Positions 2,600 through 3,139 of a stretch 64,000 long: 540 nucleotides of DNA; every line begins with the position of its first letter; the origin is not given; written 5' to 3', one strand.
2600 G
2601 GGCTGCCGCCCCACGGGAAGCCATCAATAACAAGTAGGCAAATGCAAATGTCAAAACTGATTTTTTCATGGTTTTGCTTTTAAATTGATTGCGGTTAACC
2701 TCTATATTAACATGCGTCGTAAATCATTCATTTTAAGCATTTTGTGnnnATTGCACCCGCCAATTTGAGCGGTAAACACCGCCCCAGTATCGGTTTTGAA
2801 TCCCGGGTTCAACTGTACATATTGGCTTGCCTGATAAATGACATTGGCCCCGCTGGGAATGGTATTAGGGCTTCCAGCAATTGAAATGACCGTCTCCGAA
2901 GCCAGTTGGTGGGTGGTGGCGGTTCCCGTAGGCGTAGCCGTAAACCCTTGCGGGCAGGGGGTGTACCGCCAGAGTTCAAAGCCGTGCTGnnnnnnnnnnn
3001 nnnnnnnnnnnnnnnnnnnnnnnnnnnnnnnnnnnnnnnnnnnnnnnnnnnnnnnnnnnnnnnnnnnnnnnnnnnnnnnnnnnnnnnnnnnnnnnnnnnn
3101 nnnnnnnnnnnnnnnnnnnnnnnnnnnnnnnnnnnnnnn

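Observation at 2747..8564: Tandem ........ giant paralogs with near-identical 3' ends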

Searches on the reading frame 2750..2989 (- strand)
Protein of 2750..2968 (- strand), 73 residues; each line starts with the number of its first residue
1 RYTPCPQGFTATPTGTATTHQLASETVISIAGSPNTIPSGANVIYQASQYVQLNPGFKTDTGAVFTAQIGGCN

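Call 23: find_homologous_proteins(query=window:2750-2968:-, max_evalue=0.001)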
Query window:2750-2968:-: no candidate shares three 5-residue words with the query. No homologue found.
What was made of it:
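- Tried and rejected: The 73-aa module returned nothing (call 23).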

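Call 30: search_protein_representatives(alignment_id=A2)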
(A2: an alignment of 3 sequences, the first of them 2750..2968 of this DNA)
Query: 3 sequences, 73 profile positions. Proteins with E-value up to 0.001 (for the whole library): 1059; up to 1e-10: 33; up to 1e-30: 1. The best 150 are listed.
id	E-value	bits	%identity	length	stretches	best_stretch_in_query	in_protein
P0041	1.2e-31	124.5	-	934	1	1-73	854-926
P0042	1.6e-14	69.7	-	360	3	33-69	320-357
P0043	1.6e-14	69.7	-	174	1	2-73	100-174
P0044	2.7e-14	69.0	-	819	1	10-72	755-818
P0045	8.5e-14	67.4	-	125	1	10-72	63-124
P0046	1.1e-13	67.1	-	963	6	4-72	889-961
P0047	1.5e-13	66.5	-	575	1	5-72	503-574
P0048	3.6e-13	65.4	-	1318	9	10-51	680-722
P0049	5.6e-13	64.8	-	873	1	2-73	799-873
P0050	6.8e-13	64.5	-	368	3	9-67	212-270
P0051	7.1e-13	64.4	-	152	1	4-73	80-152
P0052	1.7e-12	63.2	-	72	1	21-73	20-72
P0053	1.8e-12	63.1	-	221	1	3-72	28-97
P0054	5.6e-12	61.6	-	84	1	12-73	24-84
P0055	7.3e-12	61.2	-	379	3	16-69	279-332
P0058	1.0e-11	60.7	-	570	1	1-72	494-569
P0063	4.4e-11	58.7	-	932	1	3-73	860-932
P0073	9.5e-11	57.6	-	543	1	4-73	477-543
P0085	3.4e-10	55.9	-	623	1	4-73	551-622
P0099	5.9e-10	55.1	-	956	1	4-72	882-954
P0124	3.5e-09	52.6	-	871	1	3-73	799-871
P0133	5.2e-09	52.0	-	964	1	2-73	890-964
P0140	7.2e-09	51.6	-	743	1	3-73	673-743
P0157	1.6e-08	50.5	-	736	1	4-73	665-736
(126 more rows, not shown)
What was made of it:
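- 2750..2968 (-): C-terminal module of A (73 aa): a Cys-Pro start, a Thr/Pro linker and the GCX_COOH domain, ending in GGCN-COOH. A profile search found 1059 relatives, nearly all at the extreme C-terminus of the protein (call 30).
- The GCX_COOH domain is a widespread conserved module (call 30).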

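Call 35: find_encoding_contigs(protein=P0194, flank=10000, max_places=6)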
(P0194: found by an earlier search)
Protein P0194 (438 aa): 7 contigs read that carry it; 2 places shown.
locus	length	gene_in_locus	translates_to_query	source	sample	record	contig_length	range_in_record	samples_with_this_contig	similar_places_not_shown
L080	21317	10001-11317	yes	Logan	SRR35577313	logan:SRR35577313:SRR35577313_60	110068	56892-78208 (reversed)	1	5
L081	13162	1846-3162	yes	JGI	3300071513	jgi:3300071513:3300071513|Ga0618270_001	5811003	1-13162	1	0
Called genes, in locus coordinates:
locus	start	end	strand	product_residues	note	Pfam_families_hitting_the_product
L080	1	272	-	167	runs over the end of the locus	PF12850:Metallophos_2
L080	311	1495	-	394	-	PF01566:Nramp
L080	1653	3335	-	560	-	PF00501:AMP-binding, PF13193:AMP-binding_C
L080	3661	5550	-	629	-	PF13424:TPR_12 (faint), PF07730:HisKA_3, PF02518:HATPase_c (weak), PF13589:HATPase_c_3 (faint)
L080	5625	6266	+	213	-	PF00072:Response_reg, PF00196:GerE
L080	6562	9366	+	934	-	PF17164:DUF5122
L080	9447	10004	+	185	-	-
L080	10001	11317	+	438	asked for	-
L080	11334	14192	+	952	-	-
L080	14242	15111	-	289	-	PF10043:DUF2279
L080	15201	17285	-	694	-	-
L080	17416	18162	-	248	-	PF00106:adh_short, PF08659:KR, PF23441:SDR (weak), PF13561:adh_short_C2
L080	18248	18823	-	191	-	PF13580:SIS_2, PF01380:SIS (faint)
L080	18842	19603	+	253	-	-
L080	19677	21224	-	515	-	-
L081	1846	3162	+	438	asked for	-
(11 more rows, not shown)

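Call 39: find_encoding_contigs(protein=P0197, flank=10000, max_places=4)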
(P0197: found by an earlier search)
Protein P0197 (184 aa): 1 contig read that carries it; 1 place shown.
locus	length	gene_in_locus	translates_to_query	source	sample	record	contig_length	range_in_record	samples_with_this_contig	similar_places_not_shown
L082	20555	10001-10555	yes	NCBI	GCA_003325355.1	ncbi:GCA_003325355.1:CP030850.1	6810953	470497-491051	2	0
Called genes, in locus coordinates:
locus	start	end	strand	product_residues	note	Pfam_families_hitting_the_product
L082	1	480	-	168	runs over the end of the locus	PF12850:Metallophos_2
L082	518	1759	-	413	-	PF01566:Nramp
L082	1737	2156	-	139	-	PF05635:23S_rRNA_IVP, PF22296:bAvd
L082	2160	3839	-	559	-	PF00501:AMP-binding, PF13193:AMP-binding_C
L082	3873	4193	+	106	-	-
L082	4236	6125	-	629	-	PF13424:TPR_12 (faint), PF07730:HisKA_3, PF02518:HATPase_c (weak), PF13589:HATPase_c_3 (faint)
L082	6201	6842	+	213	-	PF00072:Response_reg, PF00196:GerE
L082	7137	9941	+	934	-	PF17164:DUF5122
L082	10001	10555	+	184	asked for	-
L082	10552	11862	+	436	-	-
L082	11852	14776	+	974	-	-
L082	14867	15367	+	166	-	-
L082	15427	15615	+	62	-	-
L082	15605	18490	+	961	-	-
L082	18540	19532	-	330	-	PF10043:DUF2279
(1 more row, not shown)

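Call 40: find_encoding_contigs(protein=P0198, flank=10000, max_places=4)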
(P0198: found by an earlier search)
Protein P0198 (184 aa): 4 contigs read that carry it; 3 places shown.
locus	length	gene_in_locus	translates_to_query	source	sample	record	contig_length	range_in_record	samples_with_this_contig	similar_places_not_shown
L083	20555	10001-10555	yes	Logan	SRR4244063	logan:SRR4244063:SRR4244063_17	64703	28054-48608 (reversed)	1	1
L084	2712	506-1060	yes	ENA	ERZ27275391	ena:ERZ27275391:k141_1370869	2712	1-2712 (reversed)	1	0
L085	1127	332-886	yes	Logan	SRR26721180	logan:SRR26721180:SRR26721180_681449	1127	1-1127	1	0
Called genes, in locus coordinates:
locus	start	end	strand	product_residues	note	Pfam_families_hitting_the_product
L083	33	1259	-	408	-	PF01566:Nramp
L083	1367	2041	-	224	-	PF13505:OMP_b-brl (weak)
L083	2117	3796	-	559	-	PF00501:AMP-binding, PF13193:AMP-binding_C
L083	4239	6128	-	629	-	PF13424:TPR_12 (weak), PF07730:HisKA_3, PF02518:HATPase_c (weak), PF13589:HATPase_c_3 (faint)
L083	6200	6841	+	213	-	PF00072:Response_reg, PF00196:GerE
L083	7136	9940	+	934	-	PF00400:WD40 (faint), PF17164:DUF5122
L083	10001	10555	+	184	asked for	-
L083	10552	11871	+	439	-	-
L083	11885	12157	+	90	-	-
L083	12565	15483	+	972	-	PF17164:DUF5122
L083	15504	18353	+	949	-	-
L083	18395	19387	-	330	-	PF10043:DUF2279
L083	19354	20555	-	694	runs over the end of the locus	-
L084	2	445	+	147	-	?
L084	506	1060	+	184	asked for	-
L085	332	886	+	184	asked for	-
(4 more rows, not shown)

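Call 41: find_encoding_contigs(protein=P0199, flank=10000, max_places=4)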
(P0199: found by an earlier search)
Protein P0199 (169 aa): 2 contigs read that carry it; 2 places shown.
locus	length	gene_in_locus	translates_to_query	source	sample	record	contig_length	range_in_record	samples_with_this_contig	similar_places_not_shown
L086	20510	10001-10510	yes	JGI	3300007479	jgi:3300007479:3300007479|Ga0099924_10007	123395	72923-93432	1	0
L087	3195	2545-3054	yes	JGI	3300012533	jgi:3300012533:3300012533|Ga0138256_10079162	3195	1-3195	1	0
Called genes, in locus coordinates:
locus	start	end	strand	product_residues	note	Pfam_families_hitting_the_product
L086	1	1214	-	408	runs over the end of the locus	PF01566:Nramp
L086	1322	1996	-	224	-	PF13505:OMP_b-brl (weak)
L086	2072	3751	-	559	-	PF00501:AMP-binding, PF13193:AMP-binding_C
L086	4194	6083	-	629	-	PF13424:TPR_12 (weak), PF07730:HisKA_3, PF02518:HATPase_c (weak), PF13589:HATPase_c_3 (faint)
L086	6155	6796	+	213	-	PF00072:Response_reg, PF00196:GerE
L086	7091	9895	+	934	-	PF00400:WD40 (faint), PF17164:DUF5122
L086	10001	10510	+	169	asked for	-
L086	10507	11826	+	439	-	-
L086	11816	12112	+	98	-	-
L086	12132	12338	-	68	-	-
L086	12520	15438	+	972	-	PF17164:DUF5122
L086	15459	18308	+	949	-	-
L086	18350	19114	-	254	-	PF10043:DUF2279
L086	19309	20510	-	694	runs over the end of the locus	-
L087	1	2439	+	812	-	PF00400:WD40 (faint), PF17164:DUF5122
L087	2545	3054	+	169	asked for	-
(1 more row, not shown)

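Call 57: predict_structure(alignment_id=A3)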
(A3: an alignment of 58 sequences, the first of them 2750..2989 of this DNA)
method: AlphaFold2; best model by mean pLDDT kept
length: 80 residues; sequences in the alignment: 58
mean_pLDDT: 66.6   pTM: 0.50
mean pLDDT of the five models: 66.6, 63.4, 60.6, 57.1, 56.7
residues with pLDDT >= 90: 0; 70-90: 35; 50-70: 36; < 50: 9
segments of 3 or more residues with pLDDT < 50: 1-9
pLDDT, mean of each block of 10 residues (from residue 1): 43 56 60 63 76 80 82 73
secondary structure, 60 per line:
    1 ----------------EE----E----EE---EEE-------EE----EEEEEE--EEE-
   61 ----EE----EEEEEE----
elements in order: E33-35 E49-54 E57-59 E71-76
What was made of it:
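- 2750..2968 (-): AF2 model: all-beta, pLDDT 76-82 over the last 40 residues (call 57).
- On GCX_COOH / 3-coathanger stack domain (NF045639): The AF2 model with a 58-sequence alignment has mean pLDDT 66.6 (76-82 over the last 40 residues) and is all-beta (call 57).
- Closest known: T9SS C-terminal sorting domains of Bacteroidota. Different: The GCX_COOH core is shorter (~50-70 aa), is bracketed by two cysteines and is predicted to be solenoid-like rather than a beta-sandwich (call 57, moderate confidence).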

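Call 60: fold_search(model_id=the predicted structure, library=pdb)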
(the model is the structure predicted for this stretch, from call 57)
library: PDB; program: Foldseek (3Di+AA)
matches with E <= 10: 18; with E <= 0.001: 0
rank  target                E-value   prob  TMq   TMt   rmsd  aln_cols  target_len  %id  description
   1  7lbg_D                1.8e+00  0.02  0.16  0.10  11.9        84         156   10  CryoEM structure of the HCMV Trimer gHgLgO in complex with human Transforming growth factor beta receptor type 3 and n (released 2021-03-10)
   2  5hzw_A                3.8e+00  0.02  0.19  0.05  12.0        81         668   15  Crystal structure of the orphan region of human endoglin/CD105 in complex with BMP9 (released 2017-06-07)
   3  7d6c_5                4.5e+00  0.01  0.13  0.09  12.1        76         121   10  Crystal structure of CcmM N-terminal domain in complex with CcmN (released 2021-08-04)
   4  5vcm_A                4.5e+00  0.01  0.15  0.06  10.2        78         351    9  Alpha-1,6-mannosyl-glycoprotein 2-beta-N-acetylglucosaminyltransferase with bound UDP and Manganese (released 2018-04-11)
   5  6mzn                  4.7e+00  0.03  0.22  0.09   9.4        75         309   13  Zebrafish betaglycan orphan domain structure from tetragonal crystal form (released 2019-08-21)
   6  9znf_AM               5.3e+00  0.04  0.28  0.20   7.7        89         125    8  Cryo-EM structure of the Methanosarcina acetivorans 70S ribosome in complex with SriA and SriB (released 2026-01-28)
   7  1z90_A                5.3e+00  0.02  0.17  0.05   7.8        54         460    9  X-ray structure of gene product from arabidopsis thaliana at3g03250, a putative UDP-glucose pyrophosphorylase (released 2005-04-12)
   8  5i04_A                5.6e+00  0.01  0.17  0.04  11.9        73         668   15  Crystal structure of the orphan region of human endoglin/CD105 (released 2017-06-07)
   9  8hku_L18E             6.0e+00  0.02  0.24  0.19   9.9        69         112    9  Cryo-EM Structures and Translocation Mechanism of Crenarchaeota Ribosome (released 2023-08-16)
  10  4dmu_A                6.0e+00  0.01  0.15  0.15  18.4        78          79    9  Crystal structure of the von Willebrand factor A3 domain in complex with a collagen III derived triple-helical peptide (released 2012-03-28)
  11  4j18                  6.3e+00  0.02  0.20  0.05   7.4        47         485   13  Crystal structure of H191L mutant of UDP-glucose pyrophosphorylase from Leishmania major (released 2014-01-29)
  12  6mzp_A                7.5e+00  0.03  0.24  0.09   9.0        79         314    9  Zebrafish betaglycan orphan domain structure from orthorhombic crystal form (released 2019-08-21)
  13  9b9f_J                7.5e+00  0.02  0.24  0.10   9.1        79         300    8  Zebrafish Betaglycan Orphan Domain (zfBGo) in complex with TGF-B3 and extracellular domains of TGFBRI and TGFBRII (released 2025-03-12)
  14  7d6c_F                8.0e+00  0.01  0.16  0.12  11.0        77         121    8  Crystal structure of CcmM N-terminal domain in complex with CcmN (released 2021-08-04)
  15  9fk5_E                8.4e+00  0.02  0.25  0.09   8.6        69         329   14  Zebrafish Betaglycan Orphan Domain (zfBGo) in complex with TGF-B3 and extracellular domains of TGFBRI and TGFBRII (released 2025-03-12)
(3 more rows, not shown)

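Call 61: search_solved_structures(query=A3, max_evalue=1)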
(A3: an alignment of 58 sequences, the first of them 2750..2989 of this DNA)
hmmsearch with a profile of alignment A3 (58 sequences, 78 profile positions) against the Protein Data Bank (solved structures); distinct sequences matched with E-value up to 1: 1.
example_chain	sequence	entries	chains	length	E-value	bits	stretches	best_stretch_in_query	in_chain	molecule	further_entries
1n67_A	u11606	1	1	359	0.71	13.3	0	42-69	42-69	Clumping Factor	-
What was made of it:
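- Tried and rejected: With the alignment-based model, the PDB fold search gave nothing below E = 1.8 (call 60) and the PDB profile search nothing meaningful (call 61).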

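Call 65: search_protein_families(library=ncbifam, proteins=[P0047, P0058, P0073, P0085, P0099, P0133, P0124, P0157, P0063, P0140], max_evalue=0.00001)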
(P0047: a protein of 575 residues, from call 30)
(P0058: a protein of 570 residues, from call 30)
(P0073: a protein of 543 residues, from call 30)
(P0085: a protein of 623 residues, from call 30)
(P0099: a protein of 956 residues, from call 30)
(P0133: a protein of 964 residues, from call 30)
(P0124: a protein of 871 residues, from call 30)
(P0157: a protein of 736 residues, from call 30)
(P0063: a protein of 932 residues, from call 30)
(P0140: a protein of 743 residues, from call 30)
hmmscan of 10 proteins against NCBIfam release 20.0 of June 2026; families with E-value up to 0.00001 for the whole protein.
P0047 (575 aa): 2 families
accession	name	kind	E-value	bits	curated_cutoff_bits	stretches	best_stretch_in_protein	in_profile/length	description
NF045639.1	GCX_COOH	domain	6.8e-15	54.6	26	1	536-574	11-48/49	3-coathanger stack domain-containing protein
NF041518.1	choice_anch_Q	domain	3.9e-08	33.4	25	1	462-500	18-58/58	choice-of-anchor Q domain-containing protein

P0058 (570 aa): 2 families
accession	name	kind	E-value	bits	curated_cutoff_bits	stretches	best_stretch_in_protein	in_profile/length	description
TIGR04534.2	ELWxxDGT_rpt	domain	4.5e-147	478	65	9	83-129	1-47/47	ELWxxDGT repeat protein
NF045639.1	GCX_COOH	domain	5.7e-17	61.3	26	1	525-569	3-48/49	3-coathanger stack domain-containing protein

P0073 (543 aa): 2 families
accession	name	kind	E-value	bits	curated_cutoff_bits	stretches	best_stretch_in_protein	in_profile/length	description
NF047494.1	Lepto_SBBP_lipo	equivalog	2e-45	155.4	400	2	10-289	163-421/466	SBBP repeat beta-propeller lipoprotein, LipL53 family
NF045639.1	GCX_COOH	domain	2.9e-13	49.4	26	1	501-543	8-49/49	3-coathanger stack domain-containing protein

P0085 (623 aa): 3 families
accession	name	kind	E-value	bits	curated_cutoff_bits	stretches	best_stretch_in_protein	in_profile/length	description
NF045639.1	GCX_COOH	domain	1.3e-18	66.6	26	1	577-622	3-49/49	3-coathanger stack domain-containing protein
TIGR03952.1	metzin_BF0631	equivalog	9.9e-11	41.2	208.1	0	43-175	22-150/351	zinc-dependent metalloproteinase lipoprotein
NF047971.1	ThermolysLepto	equivalog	5.5e-08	31.4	1350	1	452-550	667-773/776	M4 family metalopeptidase thermolysin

P0099 (956 aa): 2 families
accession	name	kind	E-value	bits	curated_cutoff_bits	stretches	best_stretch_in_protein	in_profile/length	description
NF045639.1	GCX_COOH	domain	2e-17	62.7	26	1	914-954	7-48/49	3-coathanger stack domain-containing protein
NF038112.1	myxo_dep_M36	subfamily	4.8e-06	24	1500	1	381-642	1279-1535/1604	myxosortase-dependent M36 family metallopeptidase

P0133 (964 aa): 2 families
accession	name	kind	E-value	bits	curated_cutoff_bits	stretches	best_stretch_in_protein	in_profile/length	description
NF045639.1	GCX_COOH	domain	5.1e-17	61.4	26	1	920-964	4-49/49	3-coathanger stack domain-containing protein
NF033681.1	ExeM_NucH_DNase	subfamily_domain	8.2e-07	28.3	300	0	603-749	279-396/546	ExeM/NucH family extracellular endonuclease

P0124 (871 aa): 3 families
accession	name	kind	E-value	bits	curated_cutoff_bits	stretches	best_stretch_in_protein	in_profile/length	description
NF010237.0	PRK13684.1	equivalog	6.5e-42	143.7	326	3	234-355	51-167/334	photosynthesis system II assembly factor Ycf48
NF045639.1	GCX_COOH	domain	3.2e-18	65.2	26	1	826-871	3-49/49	3-coathanger stack domain-containing protein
NF045728.1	glycosyl_F510_1955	equivalog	6.9e-12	45.2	175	0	120-262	74-211/246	F510_1955 family glycosylhydrolase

P0157 (736 aa): 3 families
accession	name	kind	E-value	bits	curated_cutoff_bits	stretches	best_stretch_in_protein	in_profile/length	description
NF045639.1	GCX_COOH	domain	1.4e-12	47.2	26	1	692-736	4-49/49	3-coathanger stack domain-containing protein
NF041518.1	choice_anch_Q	domain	2e-11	44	25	1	397-451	2-57/58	choice-of-anchor Q domain-containing protein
TIGR03804.1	para_beta_helix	repeat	2.5e-07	30.3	19.45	1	277-310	10-42/44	parallel beta-helix repeat protein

P0063 (932 aa): 2 families
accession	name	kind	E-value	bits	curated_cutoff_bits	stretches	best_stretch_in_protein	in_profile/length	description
TIGR04534.2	ELWxxDGT_rpt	domain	1.2e-164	534.3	65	10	709-753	1-46/47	ELWxxDGT repeat protein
NF045639.1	GCX_COOH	domain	5.5e-17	61.3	26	1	888-932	4-49/49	3-coathanger stack domain-containing protein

P0140 (743 aa): 2 families
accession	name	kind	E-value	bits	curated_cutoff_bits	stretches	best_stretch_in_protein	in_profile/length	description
NF045639.1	GCX_COOH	domain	5.3e-20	71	26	1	696-743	2-49/49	3-coathanger stack domain-containing protein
NF047971.1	ThermolysLepto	equivalog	1.8e-06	26.4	1350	1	564-671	655-771/776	M4 family metalopeptidase thermolysin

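Call 73: find_related_loci(query=window:2750-2968:-, collection=metagenome_contigs, flank=6000)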
Query window:2750-2968:- (73 aa) in metagenome_contigs; peptide patterns used: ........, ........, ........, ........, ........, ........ (x = any residue, [..] = any of these).
233 stretches matched a pattern; 3 encode a relative of the query (tblastn E <= 1e-3); 3 distinct loci.
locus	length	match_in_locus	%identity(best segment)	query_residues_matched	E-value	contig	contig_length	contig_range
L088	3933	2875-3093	40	4-73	5e-11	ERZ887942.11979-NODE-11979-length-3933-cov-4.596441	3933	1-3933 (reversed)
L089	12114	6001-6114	50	35-72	2e-10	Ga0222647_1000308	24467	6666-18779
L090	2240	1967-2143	42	14-72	1e-9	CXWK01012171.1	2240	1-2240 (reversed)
